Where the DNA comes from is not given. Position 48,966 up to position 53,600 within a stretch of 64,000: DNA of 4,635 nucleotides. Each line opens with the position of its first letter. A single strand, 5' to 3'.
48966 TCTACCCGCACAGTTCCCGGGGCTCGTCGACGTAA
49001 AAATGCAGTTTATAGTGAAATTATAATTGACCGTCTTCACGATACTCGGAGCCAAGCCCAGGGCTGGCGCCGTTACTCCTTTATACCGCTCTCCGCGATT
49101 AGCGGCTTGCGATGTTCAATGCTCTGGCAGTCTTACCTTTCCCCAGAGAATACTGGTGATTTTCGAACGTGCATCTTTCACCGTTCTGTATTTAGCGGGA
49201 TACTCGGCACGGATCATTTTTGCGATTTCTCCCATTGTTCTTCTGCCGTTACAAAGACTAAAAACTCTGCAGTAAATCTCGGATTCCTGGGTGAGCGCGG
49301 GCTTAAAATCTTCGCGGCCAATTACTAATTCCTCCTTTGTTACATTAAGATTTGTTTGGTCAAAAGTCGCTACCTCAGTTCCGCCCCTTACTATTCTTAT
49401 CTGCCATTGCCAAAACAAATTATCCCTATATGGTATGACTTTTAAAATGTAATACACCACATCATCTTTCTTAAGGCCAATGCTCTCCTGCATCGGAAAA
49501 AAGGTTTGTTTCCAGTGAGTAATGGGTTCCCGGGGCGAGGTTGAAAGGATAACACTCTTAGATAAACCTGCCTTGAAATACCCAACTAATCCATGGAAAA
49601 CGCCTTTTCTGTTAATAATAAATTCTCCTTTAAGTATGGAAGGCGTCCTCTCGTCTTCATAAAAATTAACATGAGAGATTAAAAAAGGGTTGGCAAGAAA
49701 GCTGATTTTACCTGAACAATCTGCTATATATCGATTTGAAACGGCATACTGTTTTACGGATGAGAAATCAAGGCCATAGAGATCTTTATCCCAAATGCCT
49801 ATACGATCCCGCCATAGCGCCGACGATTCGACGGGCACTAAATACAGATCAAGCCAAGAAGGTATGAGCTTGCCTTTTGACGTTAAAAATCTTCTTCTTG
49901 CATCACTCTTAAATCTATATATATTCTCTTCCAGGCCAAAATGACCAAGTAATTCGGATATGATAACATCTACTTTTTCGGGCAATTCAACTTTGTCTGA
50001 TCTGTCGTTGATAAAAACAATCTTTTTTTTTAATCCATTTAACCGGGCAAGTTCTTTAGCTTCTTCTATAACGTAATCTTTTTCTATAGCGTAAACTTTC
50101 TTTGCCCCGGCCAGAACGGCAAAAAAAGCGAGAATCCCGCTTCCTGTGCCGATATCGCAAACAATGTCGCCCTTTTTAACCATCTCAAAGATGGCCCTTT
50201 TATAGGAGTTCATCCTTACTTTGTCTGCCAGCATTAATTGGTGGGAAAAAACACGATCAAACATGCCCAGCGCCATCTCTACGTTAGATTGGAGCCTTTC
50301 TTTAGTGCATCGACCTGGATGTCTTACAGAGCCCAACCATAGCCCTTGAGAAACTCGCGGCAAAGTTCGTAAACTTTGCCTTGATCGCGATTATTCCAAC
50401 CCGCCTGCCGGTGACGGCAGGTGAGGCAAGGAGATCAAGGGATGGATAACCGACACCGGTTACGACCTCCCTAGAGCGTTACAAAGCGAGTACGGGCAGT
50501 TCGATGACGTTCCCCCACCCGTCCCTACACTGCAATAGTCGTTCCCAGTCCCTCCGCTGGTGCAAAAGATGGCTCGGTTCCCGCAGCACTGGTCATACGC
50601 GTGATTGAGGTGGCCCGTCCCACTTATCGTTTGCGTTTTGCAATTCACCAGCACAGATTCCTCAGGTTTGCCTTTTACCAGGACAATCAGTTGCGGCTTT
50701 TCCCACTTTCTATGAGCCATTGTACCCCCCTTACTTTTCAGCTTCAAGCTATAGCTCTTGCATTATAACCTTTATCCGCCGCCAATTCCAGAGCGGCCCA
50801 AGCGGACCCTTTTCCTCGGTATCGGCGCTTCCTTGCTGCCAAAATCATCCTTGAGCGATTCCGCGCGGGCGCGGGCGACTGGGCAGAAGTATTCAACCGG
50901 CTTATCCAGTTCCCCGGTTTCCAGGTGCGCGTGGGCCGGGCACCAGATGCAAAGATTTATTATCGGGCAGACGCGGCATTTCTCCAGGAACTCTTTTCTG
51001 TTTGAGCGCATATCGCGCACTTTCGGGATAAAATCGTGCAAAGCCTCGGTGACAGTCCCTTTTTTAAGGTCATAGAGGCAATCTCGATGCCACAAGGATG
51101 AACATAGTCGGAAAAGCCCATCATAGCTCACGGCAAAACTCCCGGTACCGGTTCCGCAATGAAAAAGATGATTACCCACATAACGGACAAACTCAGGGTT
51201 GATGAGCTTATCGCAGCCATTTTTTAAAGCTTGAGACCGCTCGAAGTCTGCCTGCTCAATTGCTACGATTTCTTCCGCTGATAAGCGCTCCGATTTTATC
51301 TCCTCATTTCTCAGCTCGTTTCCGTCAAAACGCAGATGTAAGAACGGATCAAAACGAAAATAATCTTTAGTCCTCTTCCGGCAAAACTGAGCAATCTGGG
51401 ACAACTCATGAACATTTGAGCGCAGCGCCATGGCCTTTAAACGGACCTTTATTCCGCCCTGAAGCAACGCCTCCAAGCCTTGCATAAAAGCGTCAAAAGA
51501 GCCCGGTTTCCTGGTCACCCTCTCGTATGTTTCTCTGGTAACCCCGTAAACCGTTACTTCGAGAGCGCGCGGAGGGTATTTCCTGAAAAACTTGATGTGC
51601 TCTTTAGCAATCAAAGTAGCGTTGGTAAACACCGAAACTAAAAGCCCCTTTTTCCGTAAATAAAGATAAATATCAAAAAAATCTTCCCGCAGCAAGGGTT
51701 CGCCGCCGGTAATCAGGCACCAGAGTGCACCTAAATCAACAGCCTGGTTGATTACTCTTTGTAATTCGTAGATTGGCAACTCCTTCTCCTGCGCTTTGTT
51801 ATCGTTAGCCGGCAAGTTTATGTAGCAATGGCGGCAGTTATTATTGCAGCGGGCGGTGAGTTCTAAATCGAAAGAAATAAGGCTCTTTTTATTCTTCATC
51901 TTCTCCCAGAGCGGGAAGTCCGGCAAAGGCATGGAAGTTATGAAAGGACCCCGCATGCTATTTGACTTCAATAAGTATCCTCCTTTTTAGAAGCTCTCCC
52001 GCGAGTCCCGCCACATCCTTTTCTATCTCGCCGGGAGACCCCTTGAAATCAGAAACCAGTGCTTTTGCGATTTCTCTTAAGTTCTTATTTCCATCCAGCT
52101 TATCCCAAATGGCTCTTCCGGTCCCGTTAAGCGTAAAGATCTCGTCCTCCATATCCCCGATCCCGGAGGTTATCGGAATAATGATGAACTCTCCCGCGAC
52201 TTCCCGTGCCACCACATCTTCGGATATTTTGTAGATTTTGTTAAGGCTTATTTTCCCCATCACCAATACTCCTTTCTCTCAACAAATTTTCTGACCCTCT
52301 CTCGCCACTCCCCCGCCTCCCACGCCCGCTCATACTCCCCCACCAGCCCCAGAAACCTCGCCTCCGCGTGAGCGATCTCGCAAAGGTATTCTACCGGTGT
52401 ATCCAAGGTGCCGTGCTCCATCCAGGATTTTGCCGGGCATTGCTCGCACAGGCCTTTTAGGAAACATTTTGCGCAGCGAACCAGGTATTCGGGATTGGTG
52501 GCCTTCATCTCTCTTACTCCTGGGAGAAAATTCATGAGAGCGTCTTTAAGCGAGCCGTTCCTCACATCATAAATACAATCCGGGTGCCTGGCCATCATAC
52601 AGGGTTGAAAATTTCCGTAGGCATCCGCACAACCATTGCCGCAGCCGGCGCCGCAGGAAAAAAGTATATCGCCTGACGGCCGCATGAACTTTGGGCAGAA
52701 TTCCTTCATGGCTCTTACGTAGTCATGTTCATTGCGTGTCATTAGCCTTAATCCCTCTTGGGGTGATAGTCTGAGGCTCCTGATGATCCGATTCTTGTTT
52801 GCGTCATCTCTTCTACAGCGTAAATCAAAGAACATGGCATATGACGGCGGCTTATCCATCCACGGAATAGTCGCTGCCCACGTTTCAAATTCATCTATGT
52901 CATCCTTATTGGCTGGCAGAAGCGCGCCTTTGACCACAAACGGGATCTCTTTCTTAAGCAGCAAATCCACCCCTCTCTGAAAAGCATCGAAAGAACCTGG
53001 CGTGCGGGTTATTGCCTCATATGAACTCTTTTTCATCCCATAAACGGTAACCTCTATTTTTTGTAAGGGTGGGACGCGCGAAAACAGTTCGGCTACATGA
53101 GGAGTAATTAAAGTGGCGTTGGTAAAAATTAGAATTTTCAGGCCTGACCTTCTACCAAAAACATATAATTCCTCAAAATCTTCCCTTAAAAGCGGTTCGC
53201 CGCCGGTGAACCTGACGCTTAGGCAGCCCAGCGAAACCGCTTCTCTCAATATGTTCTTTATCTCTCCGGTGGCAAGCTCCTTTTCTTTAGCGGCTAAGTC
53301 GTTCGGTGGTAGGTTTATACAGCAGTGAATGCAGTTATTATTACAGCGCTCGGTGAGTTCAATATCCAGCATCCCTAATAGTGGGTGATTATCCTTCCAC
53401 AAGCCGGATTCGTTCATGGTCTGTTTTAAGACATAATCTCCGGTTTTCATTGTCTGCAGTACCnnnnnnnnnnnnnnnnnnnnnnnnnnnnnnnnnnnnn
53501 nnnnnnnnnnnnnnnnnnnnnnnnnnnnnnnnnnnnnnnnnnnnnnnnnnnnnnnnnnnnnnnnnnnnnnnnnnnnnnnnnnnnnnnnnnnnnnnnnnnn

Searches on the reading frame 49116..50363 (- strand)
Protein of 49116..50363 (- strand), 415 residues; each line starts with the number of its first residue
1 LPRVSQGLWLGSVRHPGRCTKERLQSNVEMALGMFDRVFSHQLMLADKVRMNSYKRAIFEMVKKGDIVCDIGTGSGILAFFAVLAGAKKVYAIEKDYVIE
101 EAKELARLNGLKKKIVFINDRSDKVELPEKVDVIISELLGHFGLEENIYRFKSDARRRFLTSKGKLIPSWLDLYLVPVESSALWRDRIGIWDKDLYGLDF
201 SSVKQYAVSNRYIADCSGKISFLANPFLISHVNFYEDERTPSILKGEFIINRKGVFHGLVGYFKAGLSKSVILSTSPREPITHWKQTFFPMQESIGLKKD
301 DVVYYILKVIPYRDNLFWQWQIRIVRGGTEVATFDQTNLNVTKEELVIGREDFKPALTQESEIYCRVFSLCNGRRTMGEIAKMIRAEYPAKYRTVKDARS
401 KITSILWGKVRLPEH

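Call 3: search_protein_families(library=pfam, proteins=[window:49116-50363:-], max_evalue=0.01)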
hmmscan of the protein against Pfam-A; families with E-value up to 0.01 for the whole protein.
window:49116-50363:- (415 aa): 10 families
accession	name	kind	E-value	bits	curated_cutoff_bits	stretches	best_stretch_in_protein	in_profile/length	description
PF22528.1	PRMT_C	-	7.2e-20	72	27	1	173-315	5-149/164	Arginine methyltransferase oligomerization subdomain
PF06325.19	PrmA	-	1.4e-12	48.2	22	1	60-141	157-237/296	Ribosomal protein L11 methyltransferase (PrmA)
PF17286.7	PRMT5_C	-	1.3e-10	41.9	30.3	1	174-323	5-147/167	PRMT5 oligomerisation domain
PF13847.12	Methyltransf_31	-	6.6e-07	29.5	27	1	63-167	2-108/145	Methyltransferase domain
PF02475.24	TRM5-TYW2_MTfase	-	7.2e-06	26.5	28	1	55-138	27-112/164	TRM5/TYW2 methyltransferase domain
PF13649.12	Methyltransf_25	-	3e-05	25.1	27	1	68-145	1-80/97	Methyltransferase domain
PF05185.22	PRMT5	-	3e-05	24.4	22.9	1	67-146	66-150/171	PRMT5 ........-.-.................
PF12847.13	Methyltransf_18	-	0.00032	21.2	27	1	57-135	7-87/151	Methyltransferase domain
PF05175.20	MTS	-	0.0012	19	23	1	65-145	32-113/170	Methyltransferase small domain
PF13679.12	Methyltransf_32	-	0.0061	17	27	1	63-135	24-106/143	Methyltransferase domain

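Call 4: search_protein_families(library=ncbifam, proteins=[window:49116-50363:-], max_evalue=0.01)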
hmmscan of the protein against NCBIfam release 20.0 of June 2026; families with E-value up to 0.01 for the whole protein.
window:49116-50363:- (415 aa): 16 families
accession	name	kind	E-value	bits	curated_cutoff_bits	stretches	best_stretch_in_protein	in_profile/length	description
TIGR00406.1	prmA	equivalog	8.4e-13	48.4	183.15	1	60-167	155-256/288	50S ribosomal protein L11 methyltransferase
NF001785.0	PRK00517.2-2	equivalog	3.7e-09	36.2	188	1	59-136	140-217/282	50S ribosomal protein L11 methyltransferase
NF001790.0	PRK00517.3-3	equivalog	1.6e-08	34.3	269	1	57-138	115-199/262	50S ribosomal protein L11 methyltransferase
NF043040.1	corrin_prot_MT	hypoth_equivalog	2e-08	33.9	180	1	50-167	26-146/216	corrinoid protein-associated methyltransferase CpaM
NF011529.0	PRK14968.1-3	equivalog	2.7e-07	30.2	162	1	62-134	32-102/198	putative methyltransferase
NF047732.1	tRNAMtaseTrm5bMeth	equivalog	7.1e-06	25.2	500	1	50-128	184-261/337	tRNA (guanine(37)-N1)-methyltransferase Trm5b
NF001786.0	PRK00517.2-4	equivalog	1.2e-05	24.6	327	1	56-138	135-214/277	50S ribosomal protein L11 methyltransferase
NF011528.0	PRK14968.1-2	equivalog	5.7e-05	22.7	171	1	61-111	35-85/205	putative methyltransferase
NF041081.1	prot_lys_mtase_Arch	equivalog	0.00029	21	200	1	62-130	7-77/142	protein-lysine N-methyltransferase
TIGR03534.1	RF_mod_PrmC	equivalog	0.00079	19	199.1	1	60-136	82-162/253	peptide chain release factor N(5)-glutamine methyltransferase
NF001556.0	PRK00377.1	equivalog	0.0008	19.2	238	1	62-121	38-100/198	cobalt-precorrin-6Y C(15)-methyltransferase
NF008823.0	PRK11873.1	subfamily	0.0025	17.3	263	1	61-137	74-153/272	arsenite methyltransferase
TIGR01983.1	UbiG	equivalog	0.0025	17.2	102.95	1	64-144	49-131/228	bifunctional 2-polyprenyl-6-hydroxyphenol methylase/3-demethylubiquinol 3-O-methyltransferase UbiG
TIGR00478.1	tly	subfamily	0.0025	17.1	185.8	1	59-101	70-114/228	TlyA family rRNA (cytidine-2'-O)-methyltransferase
NF041537.1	ArsM_AhpD_UU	exception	0.0045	15.8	510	1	61-166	73-178/345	arsenite methyltransferase/AhpD domain selenoprotein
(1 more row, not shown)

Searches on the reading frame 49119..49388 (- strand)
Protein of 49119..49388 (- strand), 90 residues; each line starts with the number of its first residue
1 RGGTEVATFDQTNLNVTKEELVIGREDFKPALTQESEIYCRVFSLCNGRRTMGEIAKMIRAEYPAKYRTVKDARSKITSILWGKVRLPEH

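Call 77: search_protein_families(library=pfam, max_evalue=0.1, proteins=[window:49119-49388:-])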
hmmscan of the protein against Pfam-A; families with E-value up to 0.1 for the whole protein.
window:49119-49388:- (90 aa): 2 families
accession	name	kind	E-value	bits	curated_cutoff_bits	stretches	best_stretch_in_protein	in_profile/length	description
PF05402.18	PqqD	-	0.021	15.6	23.4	1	40-66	20-46/67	Coenzyme PQQ synthesis protein D (PqqD)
PF21084.3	DUF4423_like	-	0.06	14.1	24.1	1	31-60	26-53/76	Winged Helix-turn-helix domain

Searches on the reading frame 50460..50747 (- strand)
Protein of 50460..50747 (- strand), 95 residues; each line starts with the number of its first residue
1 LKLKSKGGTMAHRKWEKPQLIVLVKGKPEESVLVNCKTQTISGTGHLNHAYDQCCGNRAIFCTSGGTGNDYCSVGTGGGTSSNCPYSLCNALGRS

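Call 3: search_protein_families(library=pfam, proteins=[window:50460-50747:-], max_evalue=0.01)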
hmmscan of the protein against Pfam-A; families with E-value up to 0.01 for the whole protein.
window:50460-50747:- (95 aa): 0 families

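Call 4: search_protein_families(library=ncbifam, proteins=[window:50460-50747:-], max_evalue=0.01)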
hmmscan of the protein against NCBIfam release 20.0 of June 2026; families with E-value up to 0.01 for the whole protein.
window:50460-50747:- (95 aa): 0 families

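Call 58: search_protein_families(library=ncbifam, max_evalue=5, proteins=[window:50463-50720:-])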
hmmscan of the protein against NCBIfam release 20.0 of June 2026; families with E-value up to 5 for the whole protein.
seq(86 aa): 1 family
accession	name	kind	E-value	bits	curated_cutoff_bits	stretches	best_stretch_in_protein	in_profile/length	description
NF033534.1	rhodolasso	subfamily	0.26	11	30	1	2-21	2-19/49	lasso peptide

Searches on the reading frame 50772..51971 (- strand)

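Call 3: search_protein_families(library=pfam, proteins=[window:50772-51971:-], max_evalue=0.01)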
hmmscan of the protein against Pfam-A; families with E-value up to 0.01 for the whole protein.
window:50772-51971:- (399 aa): 1 family
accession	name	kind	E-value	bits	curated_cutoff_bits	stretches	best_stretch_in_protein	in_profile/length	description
PF04055.27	Radical_SAM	-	3.5e-21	76.5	29.5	1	37-196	2-165/166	Radical SAM superfamily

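Call 4: search_protein_families(library=ncbifam, proteins=[window:50772-51971:-], max_evalue=0.01)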
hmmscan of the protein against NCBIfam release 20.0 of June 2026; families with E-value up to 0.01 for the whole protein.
window:50772-51971:- (399 aa): 65 families (the best 25 are shown)
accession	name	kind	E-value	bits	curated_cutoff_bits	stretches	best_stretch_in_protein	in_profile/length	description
TIGR04545.1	rSAM_ahbD_hemeb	equivalog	8.5e-29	101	500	1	36-354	4-327/339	heme b synthase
TIGR04546.1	rSAM_ahbC_deAc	equivalog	1.3e-25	90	650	1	25-249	34-246/390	12,18-didecarboxysiroheme deacetylase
TIGR04051.1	rSAM_NirJ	equivalog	2.1e-25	89.5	515.45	1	37-226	7-189/354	heme d1 biosynthesis radical SAM protein NirJ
TIGR04054.1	rSAM_NirJ1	equivalog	3.1e-25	88.6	650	1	37-235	41-235/387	putative heme d1 biosynthesis radical SAM protein NirJ1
TIGR04251.1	SCM_rSAM_ScmF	equivalog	1.1e-24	87.5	400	1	37-365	9-341/353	SynChlorMet cassette radical SAM/SPASM protein ScmF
TIGR04055.1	rSAM_NirJ2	equivalog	2.4e-23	83.2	500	1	38-353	6-313/326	putative heme d1 biosynthesis radical SAM protein NirJ2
TIGR04250.1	SCM_rSAM_ScmE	equivalog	2.5e-23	82.5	400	2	33-197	4-165/358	SynChlorMet cassette radical SAM/SPASM protein ScmE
NF045574.1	sacti_mat_StsB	exception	3e-23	82.4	625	1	36-198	100-257/466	StsB family radical SAM/SPASM domain sactipeptide maturase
TIGR04053.2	TIGR04053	equivalog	1.8e-22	80.1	395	1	36-199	12-175/366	TIGR04053 family radical SAM/SPASM domain-containing protein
TIGR04347.1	pseudo_SAM_Halo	equivalog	1.8e-22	80.1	525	1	37-228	43-224/390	TIGR04347 family pseudo-SAM/SPASM protein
TIGR02668.1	moaA_archaeal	equivalog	3.4e-22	78.8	325.25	1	30-306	8-279/303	GTP 3',8-cyclase MoaA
TIGR04340.1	rSAM_ACGX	hypoth_equivalog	1e-21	77.5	400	1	32-210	3-182/341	radical SAM/SPASM domain protein, ACGX system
TIGR02666.1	moaA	equivalog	3.7e-20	72.2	284.05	1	37-241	15-218/336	GTP 3',8-cyclase MoaA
NF001199.0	PRK00164.2-1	equivalog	3.3e-19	69.2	231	1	28-315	8-294/308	GTP 3',8-cyclase MoaA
TIGR03962.1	mycofact_rSAM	equivalog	4.1e-19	68.9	265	1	32-199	12-175/339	mycofactocin radical SAM maturase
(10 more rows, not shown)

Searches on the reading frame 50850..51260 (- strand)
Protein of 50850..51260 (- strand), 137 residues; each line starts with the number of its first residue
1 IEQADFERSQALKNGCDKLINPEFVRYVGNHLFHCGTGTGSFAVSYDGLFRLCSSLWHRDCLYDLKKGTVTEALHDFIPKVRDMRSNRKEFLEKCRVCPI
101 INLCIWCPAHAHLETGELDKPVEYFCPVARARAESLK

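Call 64: search_protein_families(library=pfam, max_evalue=10, proteins=[window:50850-51260:-])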
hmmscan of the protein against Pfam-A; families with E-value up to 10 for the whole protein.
window:50850-51260:- (137 aa): 1 family
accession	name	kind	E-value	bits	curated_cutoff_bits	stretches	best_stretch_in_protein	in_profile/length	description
PF13186.11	SPASM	-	0.017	15.8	21.5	1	35-99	1-67/67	Iron-sulfur cluster-binding domain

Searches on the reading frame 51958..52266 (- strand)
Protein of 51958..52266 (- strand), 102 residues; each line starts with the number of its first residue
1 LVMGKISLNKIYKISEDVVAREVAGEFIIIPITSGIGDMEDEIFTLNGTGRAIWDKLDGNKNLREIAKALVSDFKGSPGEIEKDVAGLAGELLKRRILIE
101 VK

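Call 3: search_protein_families(library=pfam, proteins=[window:51958-52266:-], max_evalue=0.01)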
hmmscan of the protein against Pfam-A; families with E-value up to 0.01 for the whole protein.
window:51958-52266:- (102 aa): 1 family
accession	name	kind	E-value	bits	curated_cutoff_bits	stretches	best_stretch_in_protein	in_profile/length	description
PF05402.18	PqqD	-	5.3e-13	49.5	23.4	1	41-98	10-67/67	Coenzyme PQQ synthesis protein D (PqqD)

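Call 4: search_protein_families(library=ncbifam, proteins=[window:51958-52266:-], max_evalue=0.01)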
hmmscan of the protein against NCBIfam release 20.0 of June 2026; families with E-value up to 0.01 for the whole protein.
window:51958-52266:- (102 aa): 6 families
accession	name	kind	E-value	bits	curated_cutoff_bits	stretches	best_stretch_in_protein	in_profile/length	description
TIGR03859.1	PQQ_PqqD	equivalog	7.2e-08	32.2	46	1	42-98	25-80/81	pyrroloquinoline quinone biosynthesis peptide chaperone PqqD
TIGR04248.1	SCM_PqqD_rel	equivalog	2e-05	24.7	100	1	41-95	24-78/84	SynChlorMet cassette protein ScmD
NF033536.1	lasso_PqqD_Bac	exception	0.00018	21.6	80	1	9-97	3-85/88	lasso peptide biosynthesis PqqD family chaperone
NF033530.1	lasso_PqqD_Strm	exception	0.00021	21.4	70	1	42-97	22-77/78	lasso peptide biosynthesis PqqD family chaperone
NF002535.0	PRK02079.1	equivalog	0.0035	17.1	101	1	43-86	35-77/92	pyrroloquinoline quinone biosynthesis peptide chaperone PqqD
TIGR04302.1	geo_PqqD_fam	equivalog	0.0062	17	100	0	43-95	46-97/102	GeoRSP system PqqD family peptide chaperone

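Call 75: search_solved_structures(query=window:51961-52266:-, max_evalue=1, show_alignments=2)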
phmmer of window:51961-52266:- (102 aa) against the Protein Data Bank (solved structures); distinct sequences matched with E-value up to 1: 4.
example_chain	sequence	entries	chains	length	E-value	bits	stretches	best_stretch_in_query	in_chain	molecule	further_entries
3g2b_A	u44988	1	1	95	0.0037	20.4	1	44-98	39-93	Coenzyme PQQ synthesis protein D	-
5v1u_A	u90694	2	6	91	0.009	19.2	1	12-96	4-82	TbiB1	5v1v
5sxy_A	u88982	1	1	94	0.13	15.4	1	42-98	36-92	Bifunctional coenzyme PQQ synthesis protein C/D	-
9x90_B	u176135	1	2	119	0.21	14.8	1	19-97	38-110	Lasso peptide biosynthesis PqqD family chaperone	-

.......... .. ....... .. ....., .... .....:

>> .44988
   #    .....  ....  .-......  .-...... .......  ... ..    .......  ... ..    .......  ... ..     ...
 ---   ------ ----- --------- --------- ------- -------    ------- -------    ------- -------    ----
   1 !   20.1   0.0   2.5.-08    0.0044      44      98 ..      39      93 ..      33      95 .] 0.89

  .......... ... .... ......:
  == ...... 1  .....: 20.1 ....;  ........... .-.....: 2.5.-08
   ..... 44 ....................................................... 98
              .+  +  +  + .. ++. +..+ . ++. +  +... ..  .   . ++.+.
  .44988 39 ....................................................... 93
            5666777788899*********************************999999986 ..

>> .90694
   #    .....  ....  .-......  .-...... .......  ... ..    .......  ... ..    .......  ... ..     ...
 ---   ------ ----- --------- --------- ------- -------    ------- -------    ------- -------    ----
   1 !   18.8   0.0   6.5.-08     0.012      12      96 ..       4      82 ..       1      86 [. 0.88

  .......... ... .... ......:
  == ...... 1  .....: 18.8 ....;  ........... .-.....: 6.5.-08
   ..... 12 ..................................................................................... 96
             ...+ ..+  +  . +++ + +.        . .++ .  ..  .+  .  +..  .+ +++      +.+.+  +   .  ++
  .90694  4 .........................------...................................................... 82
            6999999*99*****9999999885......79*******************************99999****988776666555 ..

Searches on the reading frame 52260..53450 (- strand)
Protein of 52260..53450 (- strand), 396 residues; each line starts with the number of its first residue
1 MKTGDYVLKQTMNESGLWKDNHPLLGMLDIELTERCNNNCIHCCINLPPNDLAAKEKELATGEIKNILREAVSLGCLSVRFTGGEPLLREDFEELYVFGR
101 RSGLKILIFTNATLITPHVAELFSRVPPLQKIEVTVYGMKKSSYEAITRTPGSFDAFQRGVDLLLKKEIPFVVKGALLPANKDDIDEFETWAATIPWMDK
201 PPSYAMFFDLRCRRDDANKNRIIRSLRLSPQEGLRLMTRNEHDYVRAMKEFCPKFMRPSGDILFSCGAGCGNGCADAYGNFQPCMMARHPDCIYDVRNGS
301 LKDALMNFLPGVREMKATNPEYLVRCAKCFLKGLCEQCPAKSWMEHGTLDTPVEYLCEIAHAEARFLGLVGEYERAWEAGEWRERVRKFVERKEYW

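Call 3: search_protein_families(library=pfam, proteins=[window:52260-53450:-], max_evalue=0.01)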
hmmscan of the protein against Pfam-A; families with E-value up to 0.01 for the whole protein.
window:52260-53450:- (396 aa): 1 family
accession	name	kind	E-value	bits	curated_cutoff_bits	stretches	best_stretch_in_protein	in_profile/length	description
PF04055.27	Radical_SAM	-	1.4e-18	68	29.5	1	30-189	1-163/166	Radical SAM superfamily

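Call 4: search_protein_families(library=ncbifam, proteins=[window:52260-53450:-], max_evalue=0.01)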
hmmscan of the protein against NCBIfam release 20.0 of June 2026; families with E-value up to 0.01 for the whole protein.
window:52260-53450:- (396 aa): 65 families (the best 25 are shown)
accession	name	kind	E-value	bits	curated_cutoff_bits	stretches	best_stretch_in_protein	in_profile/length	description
TIGR04545.1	rSAM_ahbD_hemeb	equivalog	1.2e-25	90.7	500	1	28-189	2-159/339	heme b synthase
TIGR04055.1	rSAM_NirJ2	equivalog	1.8e-23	83.6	500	1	32-347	6-313/326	putative heme d1 biosynthesis radical SAM protein NirJ2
NF045574.1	sacti_mat_StsB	exception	6.3e-21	74.7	625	1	27-349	97-406/466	StsB family radical SAM/SPASM domain sactipeptide maturase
TIGR02666.1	moaA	equivalog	2.1e-20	73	284.05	1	28-171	12-157/336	GTP 3',8-cyclase MoaA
TIGR04250.1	SCM_rSAM_ScmE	equivalog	4.1e-20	72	400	1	28-188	5-161/358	SynChlorMet cassette radical SAM/SPASM protein ScmE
TIGR04251.1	SCM_rSAM_ScmF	equivalog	6.9e-20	71.7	400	1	28-192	6-169/353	SynChlorMet cassette radical SAM/SPASM protein ScmF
TIGR04347.1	pseudo_SAM_Halo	equivalog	2.4e-19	69.8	525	1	31-187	43-194/390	TIGR04347 family pseudo-SAM/SPASM protein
TIGR02668.1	moaA_archaeal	equivalog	5e-19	68.4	325.25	1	28-167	12-146/303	GTP 3',8-cyclase MoaA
NF001199.0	PRK00164.2-1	equivalog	6.5e-18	64.9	231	1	28-168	14-149/308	GTP 3',8-cyclase MoaA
NF050035.1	rSAM_WgK_link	exception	7e-18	64.8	650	1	27-184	10-163/367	radical SAM/SPASM peptide maturase WgkB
TIGR03962.1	mycofact_rSAM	equivalog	8.9e-18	64.5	265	1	28-193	14-174/339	mycofactocin radical SAM maturase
TIGR04546.1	rSAM_ahbC_deAc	equivalog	1e-17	64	650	1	31-181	44-189/390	12,18-didecarboxysiroheme deacetylase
TIGR02109.1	PQQ_syn_pqqE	equivalog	3.7e-17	62.3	381.35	1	28-188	9-165/358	pyrroloquinoline quinone biosynthesis protein PqqE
TIGR04466.1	rSAM_BlsE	equivalog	2.2e-13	50.4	400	1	28-163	5-133/327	cytosylglucuronate decarboxylase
TIGR04054.1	rSAM_NirJ1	equivalog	2.9e-13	49.2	650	1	30-161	40-166/387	putative heme d1 biosynthesis radical SAM protein NirJ1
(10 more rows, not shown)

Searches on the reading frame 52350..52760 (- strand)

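Call 64: search_protein_families(library=pfam, max_evalue=10, proteins=[window:52350-52760:-])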
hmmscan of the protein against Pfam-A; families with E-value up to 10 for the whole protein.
window:52350-52760:- (137 aa): 1 family
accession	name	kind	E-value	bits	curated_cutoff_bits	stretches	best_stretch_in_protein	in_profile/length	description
PF10576.14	EndIII_4Fe-2S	-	6.2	7.7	20.5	1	95-105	7-17/17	Iron-sulfur binding domain of endonuclease III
